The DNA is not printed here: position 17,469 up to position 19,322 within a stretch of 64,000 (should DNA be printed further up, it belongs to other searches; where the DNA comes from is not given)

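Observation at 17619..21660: gtrB-gtrA module expanded by a YdjC deacetylase and a GtrII-like membrane protein: predicted periplasmic hexosamine decoration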

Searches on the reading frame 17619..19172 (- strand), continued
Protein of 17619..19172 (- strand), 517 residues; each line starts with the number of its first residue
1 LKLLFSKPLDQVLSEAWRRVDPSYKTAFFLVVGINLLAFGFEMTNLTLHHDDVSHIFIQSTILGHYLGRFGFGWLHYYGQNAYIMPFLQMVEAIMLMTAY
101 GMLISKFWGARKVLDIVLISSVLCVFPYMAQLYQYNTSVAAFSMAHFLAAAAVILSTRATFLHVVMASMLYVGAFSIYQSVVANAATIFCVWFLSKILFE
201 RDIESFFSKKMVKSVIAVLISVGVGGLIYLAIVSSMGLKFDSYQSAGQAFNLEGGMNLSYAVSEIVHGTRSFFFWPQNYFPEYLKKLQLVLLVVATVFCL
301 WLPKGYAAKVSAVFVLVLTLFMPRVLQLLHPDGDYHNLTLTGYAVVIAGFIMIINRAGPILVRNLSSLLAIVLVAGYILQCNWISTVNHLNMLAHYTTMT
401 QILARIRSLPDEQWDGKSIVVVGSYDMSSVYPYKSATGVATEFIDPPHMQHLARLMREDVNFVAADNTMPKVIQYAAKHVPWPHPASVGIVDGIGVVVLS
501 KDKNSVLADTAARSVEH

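Call 40: fold_search(model_id=the predicted structure, library=pdb)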
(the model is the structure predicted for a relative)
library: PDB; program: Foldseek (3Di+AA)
matches with E <= 10: 487; with E <= 0.001: 1
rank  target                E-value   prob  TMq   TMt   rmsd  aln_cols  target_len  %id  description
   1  9n9j_I                4.6e-04  1.00  0.37  0.29  15.2       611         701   10  Structure of a GRP94 folding intermediate engaged with a CCDC134- and FKBP11-bound secretory translocon (released 2025-11-19)
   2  8b6l_I                2.0e-03  1.00  0.34  0.28  14.1       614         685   11  Subtomogram average of the human Sec61-TRAP-OSTA-translocon (released 2022-12-07)
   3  7oci_F                2.2e-03  1.00  0.35  0.30  12.9       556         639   13  Cryo-EM structure of yeast Ost6p containing oligosaccharyltransferase complex (released 2022-02-16)
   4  8agc_A                2.8e-03  1.00  0.36  0.30  13.9       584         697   12  Structure of yeast oligosaccharylransferase complex with lipid-linked oligosaccharide and non-acceptor peptide bound (released 2022-12-07)
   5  3waj                  3.4e-03  1.00  0.38  0.26  15.2       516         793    9  Crystal structure of the Archaeoglobus fulgidus oligosaccharyltransferase (O29867_ARCFU) complex with Zn and sulfate (released 2013-10-30)
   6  8pn9_A                3.6e-03  1.00  0.39  0.33  13.7       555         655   11  Structure of human oligosaccharyltransferase OST-A complex bound to NGI-1 (released 2024-05-08)
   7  9s6t_A                4.0e-03  1.00  0.44  0.47   7.9       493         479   13  Ternary cryo-EM structure of chicken ALG12 with Dol25-PP-GlcNAc2Man7, Dol25-P-Man, and Fab (released 2026-03-18)
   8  6ftg_5                4.2e-03  1.00  0.38  0.32  14.9       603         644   10  Subtomogram average of OST-containing ribosome-translocon complexes from canine rough microsomal membranes (released 2018-03-21)
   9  3wak                  4.6e-03  1.00  0.36  0.24  16.3       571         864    9  Crystal structure of the Archaeoglobus fulgidus oligosaccharyltransferase (O29867_ARCFU) in the apo form (released 2013-10-30)
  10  7e9s_A                5.0e-03  1.00  0.35  0.23  16.3       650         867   10  Archaeal oligosaccharyltransferase AglB from Archaeoglobus fulgidus in complex with an inhibitory peptide and a dolich (released 2021-09-08)
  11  6ezn_F                5.6e-03  1.00  0.42  0.35  10.8       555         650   11  Cryo-EM structure of the yeast oligosaccharyltransferase (OST) complex (released 2018-01-17)
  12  8age_A                5.9e-03  1.00  0.41  0.35  11.5       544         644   12  Structure of yeast oligosaccharylransferase complex with acceptor peptide bound (released 2022-12-07)
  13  6s7t_A                5.9e-03  1.00  0.38  0.30  12.1       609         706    9  Cryo-EM structure of human oligosaccharyltransferase complex OST-B (released 2019-12-18)
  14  8b71_A                6.1e-03  0.41  0.12  0.12  26.7       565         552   13  Upright KimA dimer with bound c-di-AMP from B. subtilis (released 2023-01-18)
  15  8agb_A                6.7e-03  1.00  0.36  0.30  13.8       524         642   12  Structure of yeast oligosaccharylransferase complex with lipid-linked oligosaccharide bound (released 2022-12-07)
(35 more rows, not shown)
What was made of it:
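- The top Foldseek hits are protein glycosyltransferases (STT3/AglB, Pmt4) (call 40).
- Tried and rejected: The transporter reading of the 517-aa protein was rejected by fold search (call 40).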

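Call 46: search_protein_families(library=pfam, proteins=[L002:13590-15215:-, L002:12323-13582:-, L002:8751-9755:+, L002:7883-8785:+], max_evalue=1)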
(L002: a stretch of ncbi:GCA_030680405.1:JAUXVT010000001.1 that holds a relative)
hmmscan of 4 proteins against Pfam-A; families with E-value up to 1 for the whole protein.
L002:13590-15215:- (541 aa): 19 families
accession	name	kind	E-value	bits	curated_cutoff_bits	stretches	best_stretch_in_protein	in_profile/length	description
PF05199.19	GMC_oxred_C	-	8.6e-08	33.3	24.6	1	479-532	84-139/139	GMC oxidoreductase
PF00732.25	GMC_oxred_N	-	9.4e-06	26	23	1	213-303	108-200/218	GMC oxidoreductase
PF01266.30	DAO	-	4.7e-05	23.5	27.9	1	3-32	2-31/353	FAD dependent oxidoreductase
PF07992.20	Pyr_redox_2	-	0.00052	20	26.1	1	1-33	1-33/291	Pyridine nucleotide-disulphide oxidoreductase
PF00890.30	FAD_binding_2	-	0.0053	16.4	20.4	1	4-30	3-29/414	FAD binding domain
PF12831.13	FAD_oxidored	-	0.015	15.1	27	1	3-27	2-26/416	FAD dependent oxidoreductase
PF12838.12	Fer4_7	-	0.019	15.9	27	1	207-229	29-51/52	4Fe-4S dicluster domain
PF13450.12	NAD_binding_8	-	0.022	15.5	21.9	1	5-32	1-28/68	NAD(P)-binding Rossmann-like domain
PF00037.32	Fer4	-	0.027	14.7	21.1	1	213-230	5-22/24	4Fe-4S binding domain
PF01134.28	GIDA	-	0.031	13.8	22.1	1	2-29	1-28/391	Glucose inhibited division protein A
PF13738.12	Pyr_redox_3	-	0.034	13.8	30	1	2-34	166-198/305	Pyridine nucleotide-disulphide oxidoreductase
PF13237.11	Fer4_10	-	0.036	14.4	25.5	1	213-234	6-22/53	4Fe-4S dicluster domain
PF03486.20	HI0933_like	-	0.081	12.8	50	1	2-33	2-33/244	HI0933-like protein Rossmann domain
PF13484.11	Fer4_16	-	0.092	14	30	1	216-242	2-29/66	4Fe-4S double cluster binding domain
PF12798.12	Fer4_3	-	0.15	13.4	27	1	216-229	1-14/15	4Fe-4S binding domain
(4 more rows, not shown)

L002:12323-13582:- (419 aa): 8 families
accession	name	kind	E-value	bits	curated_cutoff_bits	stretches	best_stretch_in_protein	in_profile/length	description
PF00106.31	adh_short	-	6.8e-38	130.6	26.6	1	166-357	1-188/195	short chain dehydrogenase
PF13561.12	adh_short_C2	-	6.6e-25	88.5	27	1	172-363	1-189/236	Enoyl-(Acyl carrier protein) reductase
PF08659.16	KR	-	2.1e-09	38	22.6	1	167-341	2-171/180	KR domain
PF13460.12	NAD_binding_10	-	0.0019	18.5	27.2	1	172-305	1-101/184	NAD(P)H-binding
PF01370.27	Epimerase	-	0.0034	17.3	20.9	1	168-264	1-87/240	NAD dependent epimerase/dehydratase family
PF04321.23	RmlD_sub_bind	-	0.17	11.4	27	1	167-235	2-64/287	RmlD substrate binding domain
PF05368.20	NmrA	-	0.28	11.2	27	1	166-213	3-49/298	NmrA-like family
PF07993.18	NAD_binding_4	-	0.3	10.6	20.1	1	170-250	1-87/258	Male sterility protein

L002:8751-9755:+ (334 aa): 7 families
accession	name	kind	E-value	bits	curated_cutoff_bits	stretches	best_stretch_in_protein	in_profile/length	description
PF00535.33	Glycos_transf_2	-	9e-33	114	23.3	1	27-191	1-160/168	Glycosyl transferase family 2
PF13641.12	Glyco_tranf_2_3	-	1.2e-09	39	27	1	26-159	3-139/230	Glycosyltransferase like family 2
PF10111.15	Glyco_tranf_2_2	-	0.0002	21.4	27.3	1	27-118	1-92/276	Glycosyltransferase like family 2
PF13506.12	Glyco_transf_21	-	0.0013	18.7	21.7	1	95-164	18-88/174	Glycosyl transferase family 21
PF07695.17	7TMR-DISM_7TM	-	0.034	14.5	29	1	229-304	96-177/205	7TM diverse intracellular signalling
PF13704.12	Glyco_tranf_2_4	-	0.055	14.4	27.5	1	58-117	21-81/98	Glycosyl transferase family 2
PF02990.21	EMP70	-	0.91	8.5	27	0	251-311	332-391/517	Endomembrane protein 70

L002:7883-8785:+ (300 aa): 1 family
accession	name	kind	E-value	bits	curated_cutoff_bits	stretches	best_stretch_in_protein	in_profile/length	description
PF04794.17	YdjC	-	4.6e-54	184.5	29.7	1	16-274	2-265/266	YdjC-like protein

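Call 55: find_encoding_contigs(protein=P0080, flank=9000, max_places=1)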
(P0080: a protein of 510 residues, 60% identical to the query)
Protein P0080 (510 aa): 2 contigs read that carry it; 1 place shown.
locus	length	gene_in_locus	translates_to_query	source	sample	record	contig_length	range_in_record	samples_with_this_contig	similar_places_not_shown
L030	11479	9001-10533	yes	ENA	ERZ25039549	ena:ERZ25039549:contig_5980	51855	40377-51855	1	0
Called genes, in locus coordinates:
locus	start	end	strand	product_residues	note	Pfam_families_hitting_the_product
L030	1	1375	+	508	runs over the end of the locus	-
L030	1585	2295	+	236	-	PF03567:Sulfotransfer_2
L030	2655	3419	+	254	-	PF00535:Glycos_transf_2, PF13641:Glyco_tranf_2_3 (weak), PF13632:Glyco_trans_2_3 (weak)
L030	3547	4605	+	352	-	-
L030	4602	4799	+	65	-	-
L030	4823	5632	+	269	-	PF03062:MBOAT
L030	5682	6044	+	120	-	-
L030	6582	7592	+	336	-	PF00535:Glycos_transf_2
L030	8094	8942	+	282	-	PF04794:YdjC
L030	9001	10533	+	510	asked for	PF14264:Glucos_trans_II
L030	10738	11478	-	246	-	?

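Call 56: find_encoding_contigs(protein=P0011, flank=9000, max_places=1)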
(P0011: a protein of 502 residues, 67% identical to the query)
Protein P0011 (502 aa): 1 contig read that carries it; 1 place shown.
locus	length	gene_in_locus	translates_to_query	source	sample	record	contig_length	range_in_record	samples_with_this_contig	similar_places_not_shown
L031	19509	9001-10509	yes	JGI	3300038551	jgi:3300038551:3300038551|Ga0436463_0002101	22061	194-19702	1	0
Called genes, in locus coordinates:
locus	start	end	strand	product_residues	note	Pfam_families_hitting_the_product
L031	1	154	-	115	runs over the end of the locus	?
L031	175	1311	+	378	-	-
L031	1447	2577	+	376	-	PF13439:Glyco_transf_4, PF13579:Glyco_trans_4_4, PF20706:GT4-conflict, PF00534:Glycos_transf_1, PF13692:Glyco_trans_1_4, PF13524:Glyco_trans_1_2 (weak)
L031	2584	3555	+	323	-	PF13506:Glyco_transf_21 (weak), PF13641:Glyco_tranf_2_3, PF00535:Glycos_transf_2, PF10111:Glyco_tranf_2_2, PF13632:Glyco_trans_2_3 (weak)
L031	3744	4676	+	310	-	PF00535:Glycos_transf_2, PF10111:Glyco_tranf_2_2, PF13641:Glyco_tranf_2_3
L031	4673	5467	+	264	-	PF01522:Polysacc_deac_1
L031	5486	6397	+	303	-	PF00535:Glycos_transf_2, PF13641:Glyco_tranf_2_3 (weak), PF13632:Glyco_trans_2_3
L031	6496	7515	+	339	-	PF00535:Glycos_transf_2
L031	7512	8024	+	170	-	PF04138:GtrA_DPMS_TM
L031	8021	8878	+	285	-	PF04794:YdjC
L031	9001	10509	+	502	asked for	PF14264:Glucos_trans_II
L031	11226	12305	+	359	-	PF00535:Glycos_transf_2, PF13641:Glyco_tranf_2_3, PF13632:Glyco_trans_2_3 (faint)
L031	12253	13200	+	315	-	PF13469:Sulfotransfer_3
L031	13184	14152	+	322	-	PF13641:Glyco_tranf_2_3, PF00535:Glycos_transf_2, PF10111:Glyco_tranf_2_2, PF13632:Glyco_trans_2_3 (weak)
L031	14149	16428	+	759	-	PF00884:Sulfatase, PF01663:Phosphodiest, PF16347:SGSH_C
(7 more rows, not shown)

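Call 57: find_encoding_contigs(protein=P0050, flank=9000, max_places=1)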
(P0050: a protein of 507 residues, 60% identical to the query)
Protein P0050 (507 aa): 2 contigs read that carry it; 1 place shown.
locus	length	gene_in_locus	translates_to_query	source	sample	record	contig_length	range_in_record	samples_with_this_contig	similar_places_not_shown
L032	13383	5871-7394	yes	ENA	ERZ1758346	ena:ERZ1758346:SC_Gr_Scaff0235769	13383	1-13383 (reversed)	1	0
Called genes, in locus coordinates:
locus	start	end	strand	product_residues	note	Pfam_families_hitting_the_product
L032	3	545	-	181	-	?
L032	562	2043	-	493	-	PF01943:Polysacc_synt, PF13440:Polysacc_synt_3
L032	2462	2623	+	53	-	-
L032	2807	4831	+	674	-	PF13517:FG-GAP_3, PF07593:UnbV_ASPIC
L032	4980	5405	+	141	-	-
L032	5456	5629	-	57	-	-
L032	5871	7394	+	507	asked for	PF14264:Glucos_trans_II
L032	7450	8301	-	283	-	PF04794:YdjC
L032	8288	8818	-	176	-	PF04138:GtrA_DPMS_TM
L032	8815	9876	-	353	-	PF00535:Glycos_transf_2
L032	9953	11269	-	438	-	PF00106:adh_short, PF13561:adh_short_C2 (weak), PF00106:adh_short (weak)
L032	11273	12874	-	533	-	PF01266:DAO (faint), PF05199:GMC_oxred_C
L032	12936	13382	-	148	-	?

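Call 59: search_dna_similar(query=window:17619-19172:-, collection=phages, mode=protein, max_evalue=0.001, max_rows=10)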
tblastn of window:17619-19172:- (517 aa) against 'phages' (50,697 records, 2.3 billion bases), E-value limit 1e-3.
No match.
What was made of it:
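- On Serotype-converting phage Gtr(type) transferases (for example Shigella GtrII): No tblastn hit at E<=1e-3 in 50,697 phage records (call 59).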

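Call 73: search_protein_representatives(protein=window:17619-19172:-)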
Query: 517 residues. Proteins with E-value up to 0.001 (for the whole library): 318; up to 1e-10: 78; up to 1e-30: 31. The best 150 are listed.
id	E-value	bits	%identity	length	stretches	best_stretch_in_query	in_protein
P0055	2.1e-206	703.1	60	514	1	1-501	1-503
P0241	1.8e-137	475.7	56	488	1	2-390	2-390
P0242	2.8e-126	438.8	42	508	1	7-502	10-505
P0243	5.3e-122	424.7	60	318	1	195-504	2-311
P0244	3.0e-118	412.3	41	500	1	4-500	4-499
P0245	9.5e-110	384.2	54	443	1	2-312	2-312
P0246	1.6e-93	330.7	54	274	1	238-503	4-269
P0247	1.0e-90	321.5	44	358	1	144-488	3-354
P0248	2.0e-80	287.5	41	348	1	176-502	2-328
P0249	1.5e-77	278.1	58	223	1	298-503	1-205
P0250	4.9e-75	269.8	61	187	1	321-501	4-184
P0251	1.1e-72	262.0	62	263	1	1-186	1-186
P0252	2.1e-69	251.2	57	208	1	114-317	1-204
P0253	1.0e-62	229.1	31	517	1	4-502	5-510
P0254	2.4e-62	227.9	57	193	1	1-184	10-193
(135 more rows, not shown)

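Call 74: find_encoding_contigs(protein=P0001, flank=1000, max_places=3)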
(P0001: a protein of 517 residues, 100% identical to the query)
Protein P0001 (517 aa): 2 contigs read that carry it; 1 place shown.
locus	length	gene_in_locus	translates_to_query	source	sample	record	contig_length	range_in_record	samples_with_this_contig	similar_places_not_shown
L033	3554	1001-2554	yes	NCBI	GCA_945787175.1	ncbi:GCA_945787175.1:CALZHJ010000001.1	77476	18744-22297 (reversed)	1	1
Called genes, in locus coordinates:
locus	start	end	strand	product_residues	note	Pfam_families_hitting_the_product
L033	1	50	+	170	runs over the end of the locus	PF04138:GtrA_DPMS_TM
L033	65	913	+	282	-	PF04794:YdjC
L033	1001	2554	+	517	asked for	PF14264:Glucos_trans_II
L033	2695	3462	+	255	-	PF13469:Sulfotransfer_3 (weak)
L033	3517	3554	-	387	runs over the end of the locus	PF13439:Glyco_transf_4, PF13579:Glyco_trans_4_4 (weak), PF20706:GT4-conflict (weak), PF00534:Glycos_transf_1, PF13692:Glyco_trans_1_4, PF13524:Glyco_trans_1_2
